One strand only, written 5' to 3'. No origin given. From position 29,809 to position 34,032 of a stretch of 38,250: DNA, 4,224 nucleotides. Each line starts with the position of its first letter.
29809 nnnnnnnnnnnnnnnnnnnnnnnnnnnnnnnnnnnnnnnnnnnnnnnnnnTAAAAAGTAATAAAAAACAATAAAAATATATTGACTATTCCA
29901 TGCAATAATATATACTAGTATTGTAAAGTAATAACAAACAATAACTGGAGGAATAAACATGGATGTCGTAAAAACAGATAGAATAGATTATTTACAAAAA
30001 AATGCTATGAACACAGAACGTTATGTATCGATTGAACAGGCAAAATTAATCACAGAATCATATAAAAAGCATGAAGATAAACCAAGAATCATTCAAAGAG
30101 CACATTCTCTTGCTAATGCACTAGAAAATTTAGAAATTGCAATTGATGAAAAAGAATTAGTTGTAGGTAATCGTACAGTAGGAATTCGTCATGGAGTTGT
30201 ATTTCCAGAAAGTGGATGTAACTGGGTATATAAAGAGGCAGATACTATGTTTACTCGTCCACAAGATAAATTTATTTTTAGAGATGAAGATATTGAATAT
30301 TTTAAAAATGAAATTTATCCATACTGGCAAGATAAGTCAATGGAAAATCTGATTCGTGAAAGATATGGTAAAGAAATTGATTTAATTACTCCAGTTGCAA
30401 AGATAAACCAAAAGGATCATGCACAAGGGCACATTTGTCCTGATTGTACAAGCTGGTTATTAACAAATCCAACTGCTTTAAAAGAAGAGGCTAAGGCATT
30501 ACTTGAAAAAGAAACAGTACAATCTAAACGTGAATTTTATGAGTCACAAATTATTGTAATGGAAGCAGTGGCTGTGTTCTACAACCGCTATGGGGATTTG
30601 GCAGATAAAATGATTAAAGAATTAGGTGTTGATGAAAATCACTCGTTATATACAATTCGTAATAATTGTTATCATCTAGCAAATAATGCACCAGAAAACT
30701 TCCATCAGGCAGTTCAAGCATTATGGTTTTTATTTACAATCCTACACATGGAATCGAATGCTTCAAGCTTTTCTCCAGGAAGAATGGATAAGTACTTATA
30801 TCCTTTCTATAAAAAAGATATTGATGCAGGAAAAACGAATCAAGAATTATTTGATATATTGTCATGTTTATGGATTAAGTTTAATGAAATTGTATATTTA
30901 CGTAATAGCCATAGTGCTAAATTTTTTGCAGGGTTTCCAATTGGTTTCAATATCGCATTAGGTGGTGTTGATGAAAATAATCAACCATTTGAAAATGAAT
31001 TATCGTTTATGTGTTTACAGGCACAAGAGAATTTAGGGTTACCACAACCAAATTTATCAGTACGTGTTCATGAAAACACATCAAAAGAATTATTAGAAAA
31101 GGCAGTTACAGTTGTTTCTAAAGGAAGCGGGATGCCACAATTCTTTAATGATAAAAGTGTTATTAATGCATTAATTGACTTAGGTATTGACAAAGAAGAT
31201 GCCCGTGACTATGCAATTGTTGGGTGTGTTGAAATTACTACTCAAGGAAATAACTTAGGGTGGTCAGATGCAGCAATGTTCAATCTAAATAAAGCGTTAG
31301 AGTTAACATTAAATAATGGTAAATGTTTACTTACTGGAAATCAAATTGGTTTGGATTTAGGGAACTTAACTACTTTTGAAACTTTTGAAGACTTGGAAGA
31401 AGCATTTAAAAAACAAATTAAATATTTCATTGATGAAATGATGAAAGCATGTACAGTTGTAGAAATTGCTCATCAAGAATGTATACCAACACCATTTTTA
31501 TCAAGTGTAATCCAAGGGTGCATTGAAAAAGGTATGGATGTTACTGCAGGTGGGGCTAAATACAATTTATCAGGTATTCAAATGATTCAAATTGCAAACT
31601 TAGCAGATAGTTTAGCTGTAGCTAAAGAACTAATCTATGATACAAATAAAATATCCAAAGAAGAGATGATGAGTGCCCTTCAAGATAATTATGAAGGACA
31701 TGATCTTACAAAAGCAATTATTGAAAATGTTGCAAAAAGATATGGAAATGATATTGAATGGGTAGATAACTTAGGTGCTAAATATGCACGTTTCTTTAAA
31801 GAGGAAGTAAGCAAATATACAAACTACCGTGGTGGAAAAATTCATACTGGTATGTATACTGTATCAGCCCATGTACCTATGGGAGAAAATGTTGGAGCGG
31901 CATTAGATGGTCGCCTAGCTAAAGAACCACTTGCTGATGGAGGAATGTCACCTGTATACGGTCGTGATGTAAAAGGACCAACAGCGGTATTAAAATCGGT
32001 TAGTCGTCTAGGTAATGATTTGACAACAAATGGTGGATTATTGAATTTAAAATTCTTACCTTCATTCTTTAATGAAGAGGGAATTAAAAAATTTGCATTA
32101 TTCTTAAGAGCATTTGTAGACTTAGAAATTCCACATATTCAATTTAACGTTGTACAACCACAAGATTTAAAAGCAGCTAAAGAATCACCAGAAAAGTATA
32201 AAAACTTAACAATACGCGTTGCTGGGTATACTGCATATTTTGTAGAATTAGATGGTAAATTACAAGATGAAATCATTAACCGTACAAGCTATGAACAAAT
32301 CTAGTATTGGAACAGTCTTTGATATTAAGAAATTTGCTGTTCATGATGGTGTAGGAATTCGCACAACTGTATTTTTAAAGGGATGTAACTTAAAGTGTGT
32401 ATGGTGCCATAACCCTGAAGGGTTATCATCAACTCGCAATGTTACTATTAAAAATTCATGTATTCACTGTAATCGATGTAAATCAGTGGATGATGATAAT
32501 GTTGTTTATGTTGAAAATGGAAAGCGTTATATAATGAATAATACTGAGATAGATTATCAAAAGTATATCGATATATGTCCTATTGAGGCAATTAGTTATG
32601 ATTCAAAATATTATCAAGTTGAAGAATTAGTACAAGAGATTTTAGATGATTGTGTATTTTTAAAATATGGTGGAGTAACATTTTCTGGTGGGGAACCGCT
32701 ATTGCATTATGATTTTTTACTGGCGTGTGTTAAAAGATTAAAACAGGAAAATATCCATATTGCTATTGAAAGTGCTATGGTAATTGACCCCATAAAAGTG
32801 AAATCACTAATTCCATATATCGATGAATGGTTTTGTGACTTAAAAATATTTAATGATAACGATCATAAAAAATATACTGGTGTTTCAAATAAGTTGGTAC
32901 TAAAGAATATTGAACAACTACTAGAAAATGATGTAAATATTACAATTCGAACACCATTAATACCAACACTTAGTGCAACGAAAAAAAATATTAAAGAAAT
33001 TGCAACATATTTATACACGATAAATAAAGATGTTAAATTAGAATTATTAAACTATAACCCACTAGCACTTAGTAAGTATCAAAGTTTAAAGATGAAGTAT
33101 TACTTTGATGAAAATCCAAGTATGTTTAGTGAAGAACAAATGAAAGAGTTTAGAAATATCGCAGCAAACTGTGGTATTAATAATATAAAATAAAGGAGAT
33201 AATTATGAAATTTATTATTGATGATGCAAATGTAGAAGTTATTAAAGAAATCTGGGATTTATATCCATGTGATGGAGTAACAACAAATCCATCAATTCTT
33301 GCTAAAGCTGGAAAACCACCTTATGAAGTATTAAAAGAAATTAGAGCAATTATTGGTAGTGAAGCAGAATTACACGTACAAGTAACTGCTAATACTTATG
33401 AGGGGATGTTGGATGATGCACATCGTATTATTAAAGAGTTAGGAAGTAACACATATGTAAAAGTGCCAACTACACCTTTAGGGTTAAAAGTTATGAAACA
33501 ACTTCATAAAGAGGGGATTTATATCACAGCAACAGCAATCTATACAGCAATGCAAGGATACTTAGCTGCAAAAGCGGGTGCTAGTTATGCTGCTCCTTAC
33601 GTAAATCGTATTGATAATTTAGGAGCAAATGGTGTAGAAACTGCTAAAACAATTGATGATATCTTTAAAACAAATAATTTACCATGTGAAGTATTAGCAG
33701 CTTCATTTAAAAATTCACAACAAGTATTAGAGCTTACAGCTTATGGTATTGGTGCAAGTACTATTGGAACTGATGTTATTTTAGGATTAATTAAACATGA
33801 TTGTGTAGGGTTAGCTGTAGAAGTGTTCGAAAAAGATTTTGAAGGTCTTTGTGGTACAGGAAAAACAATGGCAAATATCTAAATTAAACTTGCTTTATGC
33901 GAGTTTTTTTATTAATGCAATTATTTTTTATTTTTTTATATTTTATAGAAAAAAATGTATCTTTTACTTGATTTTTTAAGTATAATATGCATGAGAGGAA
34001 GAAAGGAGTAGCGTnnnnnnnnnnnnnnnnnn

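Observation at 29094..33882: DeoR-regulated glycyl-radical eliminase, activase and FSA/TalC-like aldolase operon (YbiW-YbiY-FsaA-type)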

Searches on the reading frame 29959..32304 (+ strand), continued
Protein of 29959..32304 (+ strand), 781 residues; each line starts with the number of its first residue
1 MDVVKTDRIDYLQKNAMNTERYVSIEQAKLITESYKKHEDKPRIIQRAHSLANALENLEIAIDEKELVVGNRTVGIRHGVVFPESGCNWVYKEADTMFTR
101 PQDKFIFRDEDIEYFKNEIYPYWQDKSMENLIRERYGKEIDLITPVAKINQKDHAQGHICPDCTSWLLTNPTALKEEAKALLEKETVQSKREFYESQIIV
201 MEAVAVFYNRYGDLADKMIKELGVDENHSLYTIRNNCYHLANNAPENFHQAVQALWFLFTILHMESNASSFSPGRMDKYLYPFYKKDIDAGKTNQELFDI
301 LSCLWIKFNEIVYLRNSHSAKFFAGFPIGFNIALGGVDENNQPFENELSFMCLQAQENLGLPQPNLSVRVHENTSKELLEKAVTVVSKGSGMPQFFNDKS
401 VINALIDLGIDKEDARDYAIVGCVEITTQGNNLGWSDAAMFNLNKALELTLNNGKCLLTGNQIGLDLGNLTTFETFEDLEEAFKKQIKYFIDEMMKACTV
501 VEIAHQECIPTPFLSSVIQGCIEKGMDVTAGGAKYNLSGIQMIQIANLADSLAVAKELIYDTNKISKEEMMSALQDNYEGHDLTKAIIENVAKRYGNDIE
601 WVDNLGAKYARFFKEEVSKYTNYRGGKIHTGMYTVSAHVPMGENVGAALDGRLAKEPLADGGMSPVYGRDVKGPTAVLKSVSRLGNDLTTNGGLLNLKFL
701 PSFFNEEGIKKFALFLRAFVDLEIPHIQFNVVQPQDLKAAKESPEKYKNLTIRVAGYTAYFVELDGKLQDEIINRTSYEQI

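Call 73: fold_search(model_id=the predicted structure, library=pdb)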
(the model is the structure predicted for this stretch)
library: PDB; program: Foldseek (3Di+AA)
matches with E <= 10: 252; with E <= 0.001: 67
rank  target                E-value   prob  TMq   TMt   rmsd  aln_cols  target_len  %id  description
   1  1r8w_A                3.8e-61  1.00  0.92  0.91   3.1       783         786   37  Native structure of the B12-independent glycerol dehydratase from clostridium butyricum (released 2004-06-01)
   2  8id0                  1.0e-59  1.00  0.90  0.91   3.3       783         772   42  Crystal structure of PflD bound to 1,5-anhydromannitol-6-phosphate in Streptococcus dysgalactiae subsp. equisimilis (released 2024-10-02)
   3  8yjo_A                2.2e-59  1.00  0.90  0.92   3.3       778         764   42  Structure of E. coli glycyl radical enzyme PflD with bound malonate (released 2024-10-02)
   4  5i2g_A                1.1e-56  1.00  0.92  0.90   3.1       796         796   35  1,2-propanediol Dehydration in Roseburia inulinivorans; Structural Basis for Substrate and Enantiomer Selectivity (released 2016-06-01)
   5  9rcp_B                1.8e-56  1.00  0.92  0.91   3.2       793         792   35  1,2-propanediol dehydratase with 0.1 % 1,3-propanediol additive (released 2025-06-11)
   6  9rco_A                1.8e-56  1.00  0.91  0.90   3.2       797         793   35  1,2-propanediol dehydratase with 0.1 % glycerol additive (released 2025-06-11)
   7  5i2a_A                4.6e-56  1.00  0.91  0.85   3.7       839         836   33  1,2-propanediol Dehydration in Roseburia inulinivorans; Structural Basis for Substrate and Enantiomer Selectivity (released 2016-06-01)
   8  5i2g_B                5.5e-56  1.00  0.91  0.89   3.3       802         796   34  1,2-propanediol Dehydration in Roseburia inulinivorans; Structural Basis for Substrate and Enantiomer Selectivity (released 2016-06-01)
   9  5i2a_B                6.0e-56  1.00  0.91  0.85   3.3       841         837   33  1,2-propanediol Dehydration in Roseburia inulinivorans; Structural Basis for Substrate and Enantiomer Selectivity (released 2016-06-01)
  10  8iof_A                4.7e-55  1.00  0.91  0.90   3.2       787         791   33  Crystal structure of N-methyl-Cis-4-hydroxy-D-proline dehydratase in Clostridium sp. FS41 (released 2024-03-27)
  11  9rcq_A                5.4e-55  1.00  0.91  0.88   3.4       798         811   36  1,2-propanediol dehydratase with no ligand additives (released 2025-06-11)
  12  5kdp_C                1.4e-54  1.00  0.91  0.88   3.3       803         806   32  E491A mutant of choline TMA-lyase (released 2016-09-28)
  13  9rcp_C                1.6e-54  1.00  0.92  0.90   3.2       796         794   35  1,2-propanediol dehydratase with 0.1 % 1,3-propanediol additive (released 2025-06-11)
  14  9r0v_C                1.6e-54  1.00  0.91  0.89   3.0       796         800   32  CutC IN COMPLEX WITH Inhibitor (released 2026-02-11)
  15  9r0v_A                2.3e-54  1.00  0.92  0.90   3.0       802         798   32  CutC IN COMPLEX WITH Inhibitor (released 2026-02-11)
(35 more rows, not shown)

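Call 78: search_protein_families(library=ncbifam, proteins=[P0054, P0122], max_evalue=1e-150)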
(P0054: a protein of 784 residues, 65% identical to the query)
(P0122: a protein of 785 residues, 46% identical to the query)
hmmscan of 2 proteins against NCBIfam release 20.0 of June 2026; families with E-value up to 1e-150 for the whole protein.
P0054 (784 aa): 6 families
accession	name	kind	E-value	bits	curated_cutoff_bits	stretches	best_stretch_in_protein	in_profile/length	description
TIGR01774.1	PFL2-3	subfamily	1e-243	811.1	678.2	1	7-780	3-783/786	formate C-acetyltransferase/glycerol dehydratase family glycyl radical enzyme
NF007437.0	PRK09983.1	equivalog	2.4e-234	779.9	1109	1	7-780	2-762/765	formate C-acetyltransferase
NF048009.1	SfplDhtHpfGKleb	equivalog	6.1e-181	603.5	1000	1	8-780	26-821/824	(2S)-3-sulfopropanediol dehydratase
NF043068.1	glycl_HYPD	equivalog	2.6e-179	597.9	1100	1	8-780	2-781/784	trans-4-hydroxy-L-proline dehydratase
NF048011.1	SfplDhtHpsGDes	equivalog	6.6e-174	580.4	1000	1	8-781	24-819/821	(2S)-3-sulfopropanediol dehydratase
TIGR04394.1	choline_CutC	equivalog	6.5e-169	564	1050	1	7-780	2-785/789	choline trimethylamine-lyase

P0122 (785 aa): 6 families
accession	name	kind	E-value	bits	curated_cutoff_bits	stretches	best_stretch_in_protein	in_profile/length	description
TIGR01774.1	PFL2-3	subfamily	1.2e-273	910.1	678.2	1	7-783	5-784/786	formate C-acetyltransferase/glycerol dehydratase family glycyl radical enzyme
NF007437.0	PRK09983.1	equivalog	2.4e-262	872.5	1109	1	7-783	4-763/765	formate C-acetyltransferase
NF043068.1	glycl_HYPD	equivalog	3.8e-183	610.6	1100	1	9-783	5-782/784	trans-4-hydroxy-L-proline dehydratase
NF048009.1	SfplDhtHpfGKleb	equivalog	1.4e-181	605.5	1000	1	10-782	30-821/824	(2S)-3-sulfopropanediol dehydratase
NF048011.1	SfplDhtHpsGDes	equivalog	4.8e-172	574.2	1000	1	7-783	25-819/821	(2S)-3-sulfopropanediol dehydratase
TIGR04394.1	choline_CutC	equivalog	2.8e-166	555.3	1050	1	8-781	5-784/789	choline trimethylamine-lyase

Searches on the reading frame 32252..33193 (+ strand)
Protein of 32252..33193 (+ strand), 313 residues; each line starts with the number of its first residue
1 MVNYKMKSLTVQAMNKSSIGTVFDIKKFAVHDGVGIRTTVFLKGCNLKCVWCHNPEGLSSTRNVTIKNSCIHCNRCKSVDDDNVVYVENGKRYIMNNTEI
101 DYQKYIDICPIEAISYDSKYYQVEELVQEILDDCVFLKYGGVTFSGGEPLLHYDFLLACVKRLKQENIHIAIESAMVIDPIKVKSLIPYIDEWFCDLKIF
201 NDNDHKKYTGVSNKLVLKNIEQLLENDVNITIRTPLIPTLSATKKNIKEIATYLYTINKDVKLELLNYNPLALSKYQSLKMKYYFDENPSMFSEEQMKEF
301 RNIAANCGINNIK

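Call 4: search_protein_families(library=pfam, proteins=[window:32252-33193:+])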
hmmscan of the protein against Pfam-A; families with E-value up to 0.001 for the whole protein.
window:32252-33193:+ (313 aa): 2 families
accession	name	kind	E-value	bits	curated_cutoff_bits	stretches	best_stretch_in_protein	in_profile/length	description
PF04055.27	Radical_SAM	-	1.4e-15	58.3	29.5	1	41-241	3-155/166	Radical SAM superfamily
PF13353.11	Fer4_12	-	1.8e-12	48.1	22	1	32-190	2-109/137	4Fe-4S single cluster domain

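Call 5: search_protein_families(library=ncbifam, proteins=[window:32252-33193:+])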
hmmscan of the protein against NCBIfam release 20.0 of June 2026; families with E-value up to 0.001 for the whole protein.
window:32252-33193:+ (313 aa): 23 families
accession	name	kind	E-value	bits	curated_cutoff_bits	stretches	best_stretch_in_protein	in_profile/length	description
TIGR02494.1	PFLE_PFLC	subfamily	1.1e-77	261.2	174.35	1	22-306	1-291/293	glycyl-radical enzyme activating protein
NF043069.1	T4HPD_activ_SAM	equivalog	5.3e-74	249.3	425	1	20-310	2-294/299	trans-4-hydroxy-L-proline dehydratase activase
NF048010.1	SfplDhtActHpsHDes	equivalog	3.7e-67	226.2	430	1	16-303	2-297/298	(2S)-3-sulfopropanediol dehydratase activating enzyme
NF033719.1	ind_deCO2_activ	equivalog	1.1e-66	225.2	425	1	20-312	1-301/302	indoleacetate decarboxylase activase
NF033717.2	HPDL_rSAM_activ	equivalog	1.9e-62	211.3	420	1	20-309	4-301/311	4-hydroxyphenylacetate decarboxylase activase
NF048008.1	SfplDhtActHpfHKleb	equivalog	9.8e-61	205.7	500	1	21-287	1-277/308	(2S)-3-sulfopropanediol dehydratase activating enzyme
TIGR04395.1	cutC_activ_rSAM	equivalog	1.2e-55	188.9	360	1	20-299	5-292/309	choline TMA-lyase-activating enzyme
TIGR04003.1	rSAM_BssD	equivalog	8.5e-50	169.7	496.45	1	22-281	3-272/314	[benzylsuccinate synthase]-activating enzyme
TIGR04041.1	activase_YjjW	hypoth_equivalog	3.9e-47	161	250.2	1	21-312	3-273/276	YjjW family glycine radical enzyme activase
NF007483.0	PRK10076.1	equivalog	6.1e-45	153.6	326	2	104-309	81-286/292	[formate-C-acetyltransferase]-activating enzyme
TIGR02493.1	PFLA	equivalog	4.9e-41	140.6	231.75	2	118-304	43-232/235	pyruvate formate-lyase-activating protein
NF008356.0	PRK11145.1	equivalog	9.7e-30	103.6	375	2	118-309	48-242/246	pyruvate formate lyase 1-activating protein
TIGR02495.1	NrdG2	equivalog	8.2e-19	67.7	131.15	2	118-258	44-184/193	anaerobic ribonucleoside-triphosphate reductase activating protein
TIGR02491.1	NrdG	equivalog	1e-11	45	126.1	1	23-61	3-41/154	anaerobic ribonucleoside-triphosphate reductase activating protein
TIGR04337.1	AmmeMemoSam_rS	hypoth_equivalog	1e-06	27.9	220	1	141-270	120-251/349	AmmeMemoRadiSam system radical SAM enzyme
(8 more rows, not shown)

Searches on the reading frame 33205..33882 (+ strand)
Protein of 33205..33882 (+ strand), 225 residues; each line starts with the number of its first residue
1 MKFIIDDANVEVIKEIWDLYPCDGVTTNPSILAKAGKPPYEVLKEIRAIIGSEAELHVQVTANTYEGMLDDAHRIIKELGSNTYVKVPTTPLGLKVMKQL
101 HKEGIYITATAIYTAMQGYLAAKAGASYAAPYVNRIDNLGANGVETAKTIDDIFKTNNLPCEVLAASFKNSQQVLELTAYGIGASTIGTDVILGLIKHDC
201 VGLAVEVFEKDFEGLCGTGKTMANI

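Call 4: search_protein_families(library=pfam, proteins=[window:33205-33882:+])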
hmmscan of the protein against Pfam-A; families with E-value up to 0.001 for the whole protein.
window:33205-33882:+ (225 aa): 1 family
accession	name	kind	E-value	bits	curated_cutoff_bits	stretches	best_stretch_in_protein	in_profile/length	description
PF00923.25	TAL_FSA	-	9.3e-51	173.3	27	1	4-201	2-238/285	Transaldolase/Fructose-6-phosphate aldolase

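Call 5: search_protein_families(library=ncbifam, proteins=[window:33205-33882:+])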
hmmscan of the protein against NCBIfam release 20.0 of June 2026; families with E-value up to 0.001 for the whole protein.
window:33205-33882:+ (225 aa): 11 families
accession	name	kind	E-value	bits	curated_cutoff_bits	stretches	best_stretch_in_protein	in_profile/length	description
NF009299.0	PRK12656.1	equivalog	5e-63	212.6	214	1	1-217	1-218/222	fructose-6-phosphate aldolase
NF009296.0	PRK12653.1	subfamily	2.5e-60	204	306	1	1-217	1-216/220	fructose-6-phosphate aldolase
TIGR00875.1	fsa_talC_mipB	equivalog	5e-57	192.8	245.95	1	1-213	1-210/213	fructose-6-phosphate aldolase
TIGR02134.1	transald_staph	equivalog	2.6e-14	53.5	281.95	1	3-194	8-205/236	transaldolase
TIGR00874.1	talAB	equivalog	1.2e-12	47.8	396.2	1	83-191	127-246/317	transaldolase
NF009001.0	PRK12346.1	subfamily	6.4e-10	39.1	439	1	82-188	127-244/316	transaldolase A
NF008965.0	PRK12309.1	equivalog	2.5e-09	36.7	550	1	84-179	134-242/392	transaldolase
NF003026.0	PRK03903.1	equivalog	5.3e-07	29.1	344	1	65-120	106-162/323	transaldolase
NF002881.0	PRK03343.1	subfamily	7.3e-07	28.6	367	1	62-118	116-173/370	transaldolase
NF007080.0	PRK09533.1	equivalog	6.2e-05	21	712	1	62-116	116-171/949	bifunctional transaldolase/phosoglucose isomerase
TIGR00876.1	tal_mycobact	equivalog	0.00069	19.1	233.75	0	66-115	109-159/350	transaldolase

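Call 11: search_solved_structures(query=window:33205-33882:+, show_alignments=2, max_evalue=1e-10)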
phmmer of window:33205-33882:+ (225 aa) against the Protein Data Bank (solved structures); distinct sequences matched with E-value up to 1e-10: 26.
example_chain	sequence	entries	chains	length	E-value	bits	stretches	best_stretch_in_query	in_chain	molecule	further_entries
8s7h_A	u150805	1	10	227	8.3e-44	152.9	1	1-218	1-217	Fructose-6-phosphate aldolase 1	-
1l6w_A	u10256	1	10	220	1e-43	152.6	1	1-217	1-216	Fructose-6-phosphate aldolase 1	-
4s1f_A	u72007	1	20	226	2.1e-43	151.6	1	4-217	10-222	Fructose-6-phosphate aldolase 1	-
4rxg_A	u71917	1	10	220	2.7e-43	151.2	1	1-217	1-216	Fructose-6-phosphate aldolase 1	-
4rxf_A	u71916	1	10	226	7.4e-43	149.8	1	4-217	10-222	Fructose-6-phosphate aldolase 1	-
4rz4_A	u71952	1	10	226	2e-42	148.4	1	4-217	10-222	Fructose-6-phosphate aldolase 1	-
7qxf_A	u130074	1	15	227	4.2e-42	147.3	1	1-218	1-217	Fructose-6-phosphate aldolase 1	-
9lkp_A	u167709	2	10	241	3.7e-41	144.2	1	1-217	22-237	Fructose-6-phosphate aldolase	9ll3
5zol_A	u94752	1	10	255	5.7e-41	143.6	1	1-217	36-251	Fructose-6-phosphate aldolase 1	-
8s7i_A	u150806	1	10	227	4.7e-40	140.7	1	1-218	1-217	Fructose-6-phosphate aldolase 1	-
9v4b_A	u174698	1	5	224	1.3e-39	139.2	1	1-217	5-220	Fructose-6-phosphate aldolase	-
9v4c_A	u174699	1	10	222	2.2e-37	131.9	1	1-218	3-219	Fructose-6-phosphate aldolase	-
4xz9_A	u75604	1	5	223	3e-34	121.7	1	1-220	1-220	Probable transaldolase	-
1vpx_A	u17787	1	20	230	1.7e-33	119.2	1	1-213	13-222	PROTEIN (Transaldolase (EC 2.2.1.2))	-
6yrm_A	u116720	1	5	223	2.7e-33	118.6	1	1-220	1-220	Probable transaldolase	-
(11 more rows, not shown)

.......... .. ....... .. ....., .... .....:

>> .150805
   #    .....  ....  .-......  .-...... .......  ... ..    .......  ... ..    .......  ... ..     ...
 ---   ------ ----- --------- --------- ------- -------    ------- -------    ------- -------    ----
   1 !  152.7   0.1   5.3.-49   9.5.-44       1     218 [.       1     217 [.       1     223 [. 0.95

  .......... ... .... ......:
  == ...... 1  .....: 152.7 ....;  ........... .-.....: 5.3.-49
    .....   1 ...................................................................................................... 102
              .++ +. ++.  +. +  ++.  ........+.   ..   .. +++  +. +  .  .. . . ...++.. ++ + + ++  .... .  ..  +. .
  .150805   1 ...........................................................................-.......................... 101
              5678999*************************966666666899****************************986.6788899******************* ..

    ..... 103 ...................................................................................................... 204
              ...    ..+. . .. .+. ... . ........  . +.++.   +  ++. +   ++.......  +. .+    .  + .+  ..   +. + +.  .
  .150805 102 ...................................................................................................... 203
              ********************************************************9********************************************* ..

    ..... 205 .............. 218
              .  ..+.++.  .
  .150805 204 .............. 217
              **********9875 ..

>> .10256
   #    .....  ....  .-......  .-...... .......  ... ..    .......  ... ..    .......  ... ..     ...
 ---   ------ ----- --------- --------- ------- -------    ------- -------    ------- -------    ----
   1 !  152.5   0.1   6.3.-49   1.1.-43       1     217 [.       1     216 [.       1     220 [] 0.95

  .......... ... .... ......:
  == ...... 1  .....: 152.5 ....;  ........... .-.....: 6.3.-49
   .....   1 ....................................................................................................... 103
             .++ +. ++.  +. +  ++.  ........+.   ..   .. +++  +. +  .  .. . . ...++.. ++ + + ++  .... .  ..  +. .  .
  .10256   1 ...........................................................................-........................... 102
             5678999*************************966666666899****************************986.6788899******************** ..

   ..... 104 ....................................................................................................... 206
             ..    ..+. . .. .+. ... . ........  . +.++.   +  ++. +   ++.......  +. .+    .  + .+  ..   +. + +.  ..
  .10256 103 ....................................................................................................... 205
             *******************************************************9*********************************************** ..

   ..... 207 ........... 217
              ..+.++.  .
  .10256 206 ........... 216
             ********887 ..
